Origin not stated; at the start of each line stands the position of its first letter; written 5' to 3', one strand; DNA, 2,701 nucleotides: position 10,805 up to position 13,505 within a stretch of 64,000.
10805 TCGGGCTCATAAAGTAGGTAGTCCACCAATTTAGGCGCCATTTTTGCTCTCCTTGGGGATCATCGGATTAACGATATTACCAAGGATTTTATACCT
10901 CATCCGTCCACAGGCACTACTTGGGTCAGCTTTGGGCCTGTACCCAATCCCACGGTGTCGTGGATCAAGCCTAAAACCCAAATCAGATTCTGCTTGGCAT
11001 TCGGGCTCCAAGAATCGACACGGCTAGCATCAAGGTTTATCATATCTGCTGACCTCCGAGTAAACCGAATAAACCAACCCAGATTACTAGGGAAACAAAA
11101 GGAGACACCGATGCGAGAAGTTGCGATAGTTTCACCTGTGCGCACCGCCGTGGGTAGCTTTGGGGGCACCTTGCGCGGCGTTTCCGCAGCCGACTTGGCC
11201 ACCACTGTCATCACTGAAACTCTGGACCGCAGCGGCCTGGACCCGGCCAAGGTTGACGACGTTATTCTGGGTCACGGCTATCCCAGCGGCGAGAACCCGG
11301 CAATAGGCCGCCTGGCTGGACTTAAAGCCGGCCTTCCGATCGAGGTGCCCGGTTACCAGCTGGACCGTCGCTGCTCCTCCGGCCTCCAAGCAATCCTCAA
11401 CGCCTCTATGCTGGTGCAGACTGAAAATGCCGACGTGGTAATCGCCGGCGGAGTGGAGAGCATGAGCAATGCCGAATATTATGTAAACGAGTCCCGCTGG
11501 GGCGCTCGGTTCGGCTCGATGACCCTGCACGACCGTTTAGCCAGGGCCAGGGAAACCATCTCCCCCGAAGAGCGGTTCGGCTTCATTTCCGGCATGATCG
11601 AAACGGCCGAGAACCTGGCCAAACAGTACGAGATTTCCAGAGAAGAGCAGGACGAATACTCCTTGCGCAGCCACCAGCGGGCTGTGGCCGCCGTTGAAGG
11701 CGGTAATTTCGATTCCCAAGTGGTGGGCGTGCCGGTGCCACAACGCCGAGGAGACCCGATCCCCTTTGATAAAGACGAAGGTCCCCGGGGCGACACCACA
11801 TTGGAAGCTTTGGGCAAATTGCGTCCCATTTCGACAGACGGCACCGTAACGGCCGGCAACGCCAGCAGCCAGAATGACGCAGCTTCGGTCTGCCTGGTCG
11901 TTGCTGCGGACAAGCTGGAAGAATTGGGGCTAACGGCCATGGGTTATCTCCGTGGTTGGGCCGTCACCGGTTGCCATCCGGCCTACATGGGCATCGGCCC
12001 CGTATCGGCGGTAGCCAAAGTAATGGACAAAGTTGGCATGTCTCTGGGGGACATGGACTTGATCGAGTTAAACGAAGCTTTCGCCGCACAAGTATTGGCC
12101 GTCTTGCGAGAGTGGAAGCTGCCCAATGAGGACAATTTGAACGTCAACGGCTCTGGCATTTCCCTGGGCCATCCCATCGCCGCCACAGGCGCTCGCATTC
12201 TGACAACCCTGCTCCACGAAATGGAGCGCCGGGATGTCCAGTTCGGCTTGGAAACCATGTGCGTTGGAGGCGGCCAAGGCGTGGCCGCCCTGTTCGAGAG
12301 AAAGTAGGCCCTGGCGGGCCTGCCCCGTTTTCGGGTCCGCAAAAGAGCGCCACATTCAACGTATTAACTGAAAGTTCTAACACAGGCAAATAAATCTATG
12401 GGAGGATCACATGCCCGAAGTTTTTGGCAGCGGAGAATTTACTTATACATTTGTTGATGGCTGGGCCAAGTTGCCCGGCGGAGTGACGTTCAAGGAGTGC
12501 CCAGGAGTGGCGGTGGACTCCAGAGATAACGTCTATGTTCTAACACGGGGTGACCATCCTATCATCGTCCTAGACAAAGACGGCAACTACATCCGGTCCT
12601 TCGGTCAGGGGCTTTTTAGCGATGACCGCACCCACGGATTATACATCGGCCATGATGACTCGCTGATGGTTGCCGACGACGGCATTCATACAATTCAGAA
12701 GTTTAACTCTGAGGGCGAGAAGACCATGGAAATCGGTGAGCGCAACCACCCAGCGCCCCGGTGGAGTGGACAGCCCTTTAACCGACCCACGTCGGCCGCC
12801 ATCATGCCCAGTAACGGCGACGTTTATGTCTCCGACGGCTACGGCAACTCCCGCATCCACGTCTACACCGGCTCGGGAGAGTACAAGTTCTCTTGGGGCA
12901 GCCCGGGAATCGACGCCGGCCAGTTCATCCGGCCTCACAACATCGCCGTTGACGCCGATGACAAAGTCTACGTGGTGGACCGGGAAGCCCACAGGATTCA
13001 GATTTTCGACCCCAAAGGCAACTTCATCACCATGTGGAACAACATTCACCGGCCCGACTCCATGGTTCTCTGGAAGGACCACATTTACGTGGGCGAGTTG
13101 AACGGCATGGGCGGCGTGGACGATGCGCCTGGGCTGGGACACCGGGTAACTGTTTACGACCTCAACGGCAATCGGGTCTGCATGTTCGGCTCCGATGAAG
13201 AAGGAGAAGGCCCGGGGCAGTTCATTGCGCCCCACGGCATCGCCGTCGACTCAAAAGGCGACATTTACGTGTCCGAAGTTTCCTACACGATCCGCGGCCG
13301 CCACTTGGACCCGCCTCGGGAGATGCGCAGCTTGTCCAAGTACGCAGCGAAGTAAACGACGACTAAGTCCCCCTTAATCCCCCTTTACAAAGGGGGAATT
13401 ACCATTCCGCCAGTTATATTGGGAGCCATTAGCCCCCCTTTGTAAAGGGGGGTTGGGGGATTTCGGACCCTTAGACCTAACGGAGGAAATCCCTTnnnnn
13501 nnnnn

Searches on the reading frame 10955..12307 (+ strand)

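Call 30: search_protein_families(library=pfam, proteins=[window:10955-12307:+], max_evalue=0.00001)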
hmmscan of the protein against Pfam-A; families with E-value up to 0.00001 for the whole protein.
window:10955-12307:+ (450 aa): 3 families
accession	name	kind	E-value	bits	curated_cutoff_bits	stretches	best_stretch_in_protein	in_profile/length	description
PF00108.29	Thiolase_N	-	3.7e-68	230.2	26.4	1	56-318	1-259/260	Thiolase, N-terminal domain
PF02803.24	Thiolase_C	-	4.9e-42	142.9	27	1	327-449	2-123/123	Thiolase, C-terminal domain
PF00109.32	ketoacyl-synt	-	4.3e-06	27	20.8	0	134-183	168-217/252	Beta-ketoacyl synthase, N-terminal domain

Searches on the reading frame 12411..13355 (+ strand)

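Call 72: search_protein_families(library=pfam, proteins=[window:12411-13355:+], max_evalue=0.001)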
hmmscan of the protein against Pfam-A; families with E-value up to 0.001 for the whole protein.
window:12411-13355:+ (314 aa): 5 families
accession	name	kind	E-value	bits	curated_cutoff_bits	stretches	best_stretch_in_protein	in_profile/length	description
PF01436.27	NHL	-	3.6e-24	84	20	2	174-199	3-28/28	NHL repeat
PF17170.10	DUF5128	-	2e-09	37.5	22.9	1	133-207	51-126/321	6-bladed beta-propeller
PF06739.17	SBBP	-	5e-06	26.8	20.5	0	274-287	15-28/38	Beta-propeller repeat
PF08450.18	SGL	-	1.8e-05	24.9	26.3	0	129-209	139-220/246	SMP-30/Gluconolactonase/LRE-like region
PF25021.1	TEN_NHL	-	0.0002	20.9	27.1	0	269-291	139-161/357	Teneurin NHL domain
